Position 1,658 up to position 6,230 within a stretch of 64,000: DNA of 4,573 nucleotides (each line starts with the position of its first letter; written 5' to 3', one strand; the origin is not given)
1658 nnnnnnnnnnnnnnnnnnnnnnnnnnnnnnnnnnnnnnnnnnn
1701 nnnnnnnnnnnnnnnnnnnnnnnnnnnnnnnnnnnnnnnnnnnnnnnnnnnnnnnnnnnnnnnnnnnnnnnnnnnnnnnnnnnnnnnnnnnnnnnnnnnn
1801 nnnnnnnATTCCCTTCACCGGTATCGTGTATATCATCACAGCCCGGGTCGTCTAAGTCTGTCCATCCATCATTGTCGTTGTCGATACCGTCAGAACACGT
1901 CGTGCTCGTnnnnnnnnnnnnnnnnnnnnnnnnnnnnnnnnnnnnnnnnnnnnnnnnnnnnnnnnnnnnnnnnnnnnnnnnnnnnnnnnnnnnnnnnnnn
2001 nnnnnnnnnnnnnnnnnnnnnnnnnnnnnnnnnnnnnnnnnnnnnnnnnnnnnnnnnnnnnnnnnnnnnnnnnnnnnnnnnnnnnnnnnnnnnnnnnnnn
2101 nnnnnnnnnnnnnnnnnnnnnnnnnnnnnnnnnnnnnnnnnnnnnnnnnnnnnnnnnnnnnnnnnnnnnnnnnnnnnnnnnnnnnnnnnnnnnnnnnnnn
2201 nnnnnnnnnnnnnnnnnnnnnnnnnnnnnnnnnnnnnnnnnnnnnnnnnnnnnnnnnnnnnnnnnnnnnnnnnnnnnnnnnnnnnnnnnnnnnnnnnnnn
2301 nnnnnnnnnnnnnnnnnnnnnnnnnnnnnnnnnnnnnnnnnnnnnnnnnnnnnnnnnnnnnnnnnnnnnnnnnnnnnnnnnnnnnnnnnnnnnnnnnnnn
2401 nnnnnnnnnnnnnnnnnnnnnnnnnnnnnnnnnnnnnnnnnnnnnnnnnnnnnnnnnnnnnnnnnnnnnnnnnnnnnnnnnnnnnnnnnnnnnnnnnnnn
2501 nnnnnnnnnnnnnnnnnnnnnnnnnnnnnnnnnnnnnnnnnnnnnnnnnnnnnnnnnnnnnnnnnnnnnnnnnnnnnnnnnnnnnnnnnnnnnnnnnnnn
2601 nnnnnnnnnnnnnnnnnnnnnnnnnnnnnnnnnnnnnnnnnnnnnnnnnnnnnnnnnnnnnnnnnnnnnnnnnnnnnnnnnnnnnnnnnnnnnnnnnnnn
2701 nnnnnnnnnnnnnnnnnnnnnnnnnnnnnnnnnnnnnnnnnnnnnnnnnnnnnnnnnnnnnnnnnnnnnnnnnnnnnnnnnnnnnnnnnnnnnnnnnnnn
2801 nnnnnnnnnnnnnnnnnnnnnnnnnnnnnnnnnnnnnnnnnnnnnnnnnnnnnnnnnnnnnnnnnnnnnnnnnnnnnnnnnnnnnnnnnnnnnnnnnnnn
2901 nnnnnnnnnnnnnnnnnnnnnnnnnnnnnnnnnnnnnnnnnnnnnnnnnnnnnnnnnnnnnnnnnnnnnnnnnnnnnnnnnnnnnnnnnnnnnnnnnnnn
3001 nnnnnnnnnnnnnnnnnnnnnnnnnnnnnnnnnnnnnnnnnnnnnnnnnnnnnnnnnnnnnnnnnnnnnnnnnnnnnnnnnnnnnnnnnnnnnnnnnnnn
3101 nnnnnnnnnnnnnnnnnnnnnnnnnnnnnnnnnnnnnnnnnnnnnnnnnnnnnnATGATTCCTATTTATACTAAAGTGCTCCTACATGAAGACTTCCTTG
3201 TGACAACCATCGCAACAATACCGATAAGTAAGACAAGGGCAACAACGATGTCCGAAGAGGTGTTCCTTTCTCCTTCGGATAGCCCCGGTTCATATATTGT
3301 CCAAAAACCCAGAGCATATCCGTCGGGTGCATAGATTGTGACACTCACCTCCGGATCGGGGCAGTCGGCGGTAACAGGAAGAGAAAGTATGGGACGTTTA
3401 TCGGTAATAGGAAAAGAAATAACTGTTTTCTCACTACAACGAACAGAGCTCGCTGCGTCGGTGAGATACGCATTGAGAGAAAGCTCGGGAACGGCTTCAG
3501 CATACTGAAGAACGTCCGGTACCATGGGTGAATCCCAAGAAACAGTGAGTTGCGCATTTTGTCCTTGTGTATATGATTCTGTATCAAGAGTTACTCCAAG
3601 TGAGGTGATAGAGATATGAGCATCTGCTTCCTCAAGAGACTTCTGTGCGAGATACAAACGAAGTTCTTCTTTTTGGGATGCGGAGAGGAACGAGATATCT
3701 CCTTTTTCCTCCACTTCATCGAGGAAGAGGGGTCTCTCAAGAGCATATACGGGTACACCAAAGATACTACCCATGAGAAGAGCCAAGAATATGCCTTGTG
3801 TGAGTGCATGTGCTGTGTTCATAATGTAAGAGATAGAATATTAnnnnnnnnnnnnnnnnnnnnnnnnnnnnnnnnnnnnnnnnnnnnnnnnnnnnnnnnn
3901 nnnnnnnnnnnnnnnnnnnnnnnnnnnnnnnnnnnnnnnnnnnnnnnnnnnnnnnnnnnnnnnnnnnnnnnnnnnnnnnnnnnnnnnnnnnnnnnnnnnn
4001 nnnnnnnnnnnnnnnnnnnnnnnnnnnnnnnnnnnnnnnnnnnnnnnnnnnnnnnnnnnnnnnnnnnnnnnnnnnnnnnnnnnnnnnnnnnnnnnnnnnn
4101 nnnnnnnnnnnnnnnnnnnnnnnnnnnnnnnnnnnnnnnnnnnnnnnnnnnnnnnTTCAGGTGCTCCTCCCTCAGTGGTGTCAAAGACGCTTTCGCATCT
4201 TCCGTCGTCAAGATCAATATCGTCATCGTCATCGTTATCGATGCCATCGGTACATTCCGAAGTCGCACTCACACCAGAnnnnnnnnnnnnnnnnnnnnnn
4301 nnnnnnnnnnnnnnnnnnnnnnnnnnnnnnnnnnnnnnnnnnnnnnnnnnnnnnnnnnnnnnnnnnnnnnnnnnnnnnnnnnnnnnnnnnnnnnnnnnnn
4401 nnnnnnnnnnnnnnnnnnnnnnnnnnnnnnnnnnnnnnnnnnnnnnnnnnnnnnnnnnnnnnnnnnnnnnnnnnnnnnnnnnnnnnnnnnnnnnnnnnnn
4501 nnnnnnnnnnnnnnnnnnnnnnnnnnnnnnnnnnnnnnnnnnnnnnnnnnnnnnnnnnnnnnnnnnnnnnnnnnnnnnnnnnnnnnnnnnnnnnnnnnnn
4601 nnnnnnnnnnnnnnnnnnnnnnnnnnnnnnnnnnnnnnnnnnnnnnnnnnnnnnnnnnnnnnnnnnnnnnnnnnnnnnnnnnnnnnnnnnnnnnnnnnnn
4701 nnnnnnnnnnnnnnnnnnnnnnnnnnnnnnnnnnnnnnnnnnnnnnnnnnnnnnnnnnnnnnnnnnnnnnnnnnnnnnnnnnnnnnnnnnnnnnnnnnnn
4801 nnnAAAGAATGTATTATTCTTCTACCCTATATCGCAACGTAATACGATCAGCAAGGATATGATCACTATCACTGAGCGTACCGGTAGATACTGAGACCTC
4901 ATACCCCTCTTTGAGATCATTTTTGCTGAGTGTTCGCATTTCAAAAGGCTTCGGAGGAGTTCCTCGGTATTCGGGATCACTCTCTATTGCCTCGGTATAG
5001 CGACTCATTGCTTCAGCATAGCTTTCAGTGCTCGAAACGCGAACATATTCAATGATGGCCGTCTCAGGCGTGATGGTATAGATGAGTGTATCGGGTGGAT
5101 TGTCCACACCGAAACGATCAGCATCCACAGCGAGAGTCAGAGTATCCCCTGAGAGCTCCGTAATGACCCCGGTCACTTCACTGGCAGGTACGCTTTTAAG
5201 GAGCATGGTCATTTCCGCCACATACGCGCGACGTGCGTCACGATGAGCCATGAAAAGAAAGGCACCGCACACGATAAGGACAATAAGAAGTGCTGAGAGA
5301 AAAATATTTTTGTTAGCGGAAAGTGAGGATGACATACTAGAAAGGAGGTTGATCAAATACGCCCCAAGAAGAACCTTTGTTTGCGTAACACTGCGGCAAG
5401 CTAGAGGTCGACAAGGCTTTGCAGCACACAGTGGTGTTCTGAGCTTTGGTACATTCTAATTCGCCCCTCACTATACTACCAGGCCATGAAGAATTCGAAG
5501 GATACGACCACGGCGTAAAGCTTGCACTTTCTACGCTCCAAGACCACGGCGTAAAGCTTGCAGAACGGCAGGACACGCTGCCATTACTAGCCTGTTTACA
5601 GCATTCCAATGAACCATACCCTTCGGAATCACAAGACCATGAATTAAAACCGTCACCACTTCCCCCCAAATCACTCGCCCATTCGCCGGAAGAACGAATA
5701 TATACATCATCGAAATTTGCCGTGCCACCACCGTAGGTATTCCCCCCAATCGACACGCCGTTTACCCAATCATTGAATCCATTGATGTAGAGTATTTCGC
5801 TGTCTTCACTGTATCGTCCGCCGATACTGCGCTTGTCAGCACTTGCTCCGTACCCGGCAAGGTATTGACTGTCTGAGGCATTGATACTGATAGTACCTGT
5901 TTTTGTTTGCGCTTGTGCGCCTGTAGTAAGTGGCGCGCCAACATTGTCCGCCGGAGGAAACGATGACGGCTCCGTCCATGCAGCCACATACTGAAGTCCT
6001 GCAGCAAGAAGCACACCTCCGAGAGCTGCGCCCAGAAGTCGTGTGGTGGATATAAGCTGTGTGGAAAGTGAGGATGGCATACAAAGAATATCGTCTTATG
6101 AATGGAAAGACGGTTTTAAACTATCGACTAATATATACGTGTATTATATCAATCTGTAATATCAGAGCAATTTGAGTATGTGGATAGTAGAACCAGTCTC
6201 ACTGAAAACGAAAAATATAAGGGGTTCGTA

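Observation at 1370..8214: Co-directional cluster of six secreted or membrane-anchored proteins carrying acidic Cys-bounded C-x-DG-x-DND-x-DG motifs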

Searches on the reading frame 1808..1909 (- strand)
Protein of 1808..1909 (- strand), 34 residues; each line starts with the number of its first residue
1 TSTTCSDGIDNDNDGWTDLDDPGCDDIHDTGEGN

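Call 26: search_solved_structures(query=A1, max_evalue=10, show_alignments=5)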
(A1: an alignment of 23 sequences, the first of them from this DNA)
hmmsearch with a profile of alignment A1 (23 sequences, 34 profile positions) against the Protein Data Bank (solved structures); distinct sequences matched with E-value up to 10: 20.
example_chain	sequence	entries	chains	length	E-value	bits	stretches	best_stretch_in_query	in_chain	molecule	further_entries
7plp_A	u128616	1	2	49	0.00014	24.8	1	2-24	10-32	Teneurin-4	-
7ban_A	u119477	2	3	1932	0.012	18.7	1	2-24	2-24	Teneurin-4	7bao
7bam_A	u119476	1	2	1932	0.012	18.7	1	2-24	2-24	Teneurin-4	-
8fia_A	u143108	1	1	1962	0.038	17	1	5-28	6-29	Teneurin-m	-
6cmx_A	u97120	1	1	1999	0.09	15.8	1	3-24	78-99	Teneurin-2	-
6vhh_A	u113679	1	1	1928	0.2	14.7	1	3-24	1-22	Teneurin-2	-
8r54_A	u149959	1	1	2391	0.7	13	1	3-24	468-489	Teneurin-3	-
9igs_A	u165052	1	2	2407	0.71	13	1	3-24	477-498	Isoform A1B1 of Teneurin-3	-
8r50_B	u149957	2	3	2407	0.71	13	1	3-24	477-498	Teneurin-3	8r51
1ttx_A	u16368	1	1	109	1.1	12.3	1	9-17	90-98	Oncomodulin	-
3c24_A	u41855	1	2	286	2.4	11.3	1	12-21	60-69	Putative oxidoreductase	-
5xop_A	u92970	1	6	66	2.4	11.3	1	9-19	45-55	Calcium-binding protein 1 (EhCBP1), putative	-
9g42_A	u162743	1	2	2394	2.6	11.2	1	2-24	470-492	Teneurin transmembrane protein 2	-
9g41_A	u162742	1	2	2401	2.6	11.2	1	2-24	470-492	Teneurin transmembrane protein 2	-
9g2h_A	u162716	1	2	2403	2.6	11.2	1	2-24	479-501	Teneurin transmembrane protein 2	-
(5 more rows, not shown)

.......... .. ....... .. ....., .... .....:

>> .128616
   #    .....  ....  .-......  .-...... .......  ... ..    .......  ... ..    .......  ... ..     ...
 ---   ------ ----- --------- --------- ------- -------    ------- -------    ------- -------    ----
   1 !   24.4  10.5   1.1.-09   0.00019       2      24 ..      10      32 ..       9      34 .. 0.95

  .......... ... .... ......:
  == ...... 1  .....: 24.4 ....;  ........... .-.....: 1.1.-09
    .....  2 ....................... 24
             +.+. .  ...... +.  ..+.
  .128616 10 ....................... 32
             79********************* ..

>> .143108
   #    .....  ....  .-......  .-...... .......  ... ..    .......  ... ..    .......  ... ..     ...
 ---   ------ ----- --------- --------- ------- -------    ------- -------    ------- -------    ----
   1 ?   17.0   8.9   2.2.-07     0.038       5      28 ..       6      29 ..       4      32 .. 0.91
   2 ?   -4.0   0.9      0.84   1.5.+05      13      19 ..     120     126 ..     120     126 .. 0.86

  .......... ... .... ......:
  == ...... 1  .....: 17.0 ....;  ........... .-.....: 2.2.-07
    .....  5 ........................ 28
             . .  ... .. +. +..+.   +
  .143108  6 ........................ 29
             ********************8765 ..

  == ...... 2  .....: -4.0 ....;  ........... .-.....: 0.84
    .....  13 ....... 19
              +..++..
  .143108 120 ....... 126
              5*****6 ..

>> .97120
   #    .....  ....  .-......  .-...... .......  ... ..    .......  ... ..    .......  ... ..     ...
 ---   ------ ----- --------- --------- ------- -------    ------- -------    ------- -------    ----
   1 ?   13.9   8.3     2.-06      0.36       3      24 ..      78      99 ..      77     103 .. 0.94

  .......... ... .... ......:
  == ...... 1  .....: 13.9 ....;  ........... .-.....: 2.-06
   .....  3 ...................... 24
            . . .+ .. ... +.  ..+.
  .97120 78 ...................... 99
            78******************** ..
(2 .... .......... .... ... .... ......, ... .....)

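Call 27: search_protein_families(library=pfam, alignment_id=A1, max_evalue=10)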
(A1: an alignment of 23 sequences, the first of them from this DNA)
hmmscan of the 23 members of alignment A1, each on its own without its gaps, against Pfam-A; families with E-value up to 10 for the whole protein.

A. member 1, seq(34 aa): 0 families

B. families by the number of members that match (of 23 scanned): 3 families
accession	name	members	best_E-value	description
PF13405.12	EF-hand_6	2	0.028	EF-hand domain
PF11617.13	Cu-binding_MopE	1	0.12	Putative metal-binding motif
PF00036.39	EF-hand_1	1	0.28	EF hand domain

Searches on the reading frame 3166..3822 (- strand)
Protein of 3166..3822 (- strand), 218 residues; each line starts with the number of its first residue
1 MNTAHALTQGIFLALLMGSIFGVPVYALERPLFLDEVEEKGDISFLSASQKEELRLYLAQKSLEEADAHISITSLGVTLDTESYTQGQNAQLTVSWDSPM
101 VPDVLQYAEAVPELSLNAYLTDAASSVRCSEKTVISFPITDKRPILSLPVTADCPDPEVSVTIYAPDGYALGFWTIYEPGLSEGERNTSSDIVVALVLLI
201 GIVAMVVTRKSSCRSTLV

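Call 3: search_protein_families(library=pfam, proteins=[window:3166-3822:-], max_evalue=1)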
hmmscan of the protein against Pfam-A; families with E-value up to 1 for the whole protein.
window:3166-3822:- (218 aa): 1 family
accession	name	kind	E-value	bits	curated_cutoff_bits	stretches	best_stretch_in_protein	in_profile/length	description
PF23884.1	DUF7237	-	0.081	13.6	27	1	30-66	27-62/77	Family of unknown function (DUF7237)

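Call 4: search_protein_families(library=ncbifam, proteins=[window:3166-3822:-], max_evalue=1)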
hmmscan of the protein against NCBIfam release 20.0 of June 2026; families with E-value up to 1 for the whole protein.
window:3166-3822:- (218 aa): 0 families

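Call 79: search_protein_families(library=phrogs, proteins=[window:3166-3822:-], max_evalue=0.01)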
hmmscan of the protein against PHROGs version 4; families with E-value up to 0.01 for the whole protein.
window:3166-3822:- (218 aa): 0 families

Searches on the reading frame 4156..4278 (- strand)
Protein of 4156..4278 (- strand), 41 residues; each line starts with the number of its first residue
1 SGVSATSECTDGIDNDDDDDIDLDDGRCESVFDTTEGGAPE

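Call 22: search_solved_structures(query=window:4156-4278:-, max_evalue=10, show_alignments=5)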
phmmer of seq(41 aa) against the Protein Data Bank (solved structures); distinct sequences matched with E-value up to 10: 0.

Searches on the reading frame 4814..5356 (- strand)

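Call 3: search_protein_families(library=pfam, proteins=[window:4814-5356:-], max_evalue=1)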
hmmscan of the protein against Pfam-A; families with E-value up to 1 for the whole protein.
window:4814-5356:- (180 aa): 0 families

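Call 4: search_protein_families(library=ncbifam, proteins=[window:4814-5356:-], max_evalue=1)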
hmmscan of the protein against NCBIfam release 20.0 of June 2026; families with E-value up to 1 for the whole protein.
window:4814-5356:- (180 aa): 1 family
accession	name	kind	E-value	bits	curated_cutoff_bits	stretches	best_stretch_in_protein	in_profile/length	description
TIGR00739.1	yajC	equivalog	0.063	13.4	44.2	0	19-51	2-34/84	preprotein translocase subunit YajC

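Call 79: search_protein_families(library=phrogs, proteins=[window:4814-5356:-], max_evalue=0.01)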
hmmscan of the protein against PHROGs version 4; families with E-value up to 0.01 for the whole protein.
window:4814-5356:- (180 aa): 0 families

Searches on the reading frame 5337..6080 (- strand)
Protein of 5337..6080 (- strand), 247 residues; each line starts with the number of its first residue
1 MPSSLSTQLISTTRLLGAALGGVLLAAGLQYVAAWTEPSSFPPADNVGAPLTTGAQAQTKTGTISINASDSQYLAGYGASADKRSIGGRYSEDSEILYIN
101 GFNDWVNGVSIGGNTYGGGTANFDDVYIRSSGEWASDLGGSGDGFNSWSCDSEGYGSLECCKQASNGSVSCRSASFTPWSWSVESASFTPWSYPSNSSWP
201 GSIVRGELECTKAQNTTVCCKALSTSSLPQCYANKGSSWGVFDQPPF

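Call 3: search_protein_families(library=pfam, proteins=[window:5337-6080:-], max_evalue=1)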
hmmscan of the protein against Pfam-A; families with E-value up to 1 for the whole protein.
window:5337-6080:- (247 aa): 0 families

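Call 4: search_protein_families(library=ncbifam, proteins=[window:5337-6080:-], max_evalue=1)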
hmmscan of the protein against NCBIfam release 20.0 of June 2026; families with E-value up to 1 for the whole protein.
window:5337-6080:- (247 aa): 0 families

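Call 33: find_homologous_proteins(query=window:5337-6080:-, max_evalue=0.001)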
Query window:5337-6080:- (247 aa): 6 proteins with E <= 0.001 among 943 candidates.
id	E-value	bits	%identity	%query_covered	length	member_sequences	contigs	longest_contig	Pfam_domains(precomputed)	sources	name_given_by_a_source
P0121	5.7e-161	552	100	100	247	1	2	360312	-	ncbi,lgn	-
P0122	3.9e-64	235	66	65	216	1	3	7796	-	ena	-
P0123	3.4e-50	189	81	43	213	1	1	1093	-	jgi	-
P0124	1.8e-49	187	64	58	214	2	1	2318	-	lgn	-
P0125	3.6e-49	186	65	56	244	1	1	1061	-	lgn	-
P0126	1.3e-46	177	67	52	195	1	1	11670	-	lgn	-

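Call 79: search_protein_families(library=phrogs, proteins=[window:5337-6080:-], max_evalue=0.01)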
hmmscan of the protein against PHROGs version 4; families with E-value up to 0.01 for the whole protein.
window:5337-6080:- (247 aa): 0 families
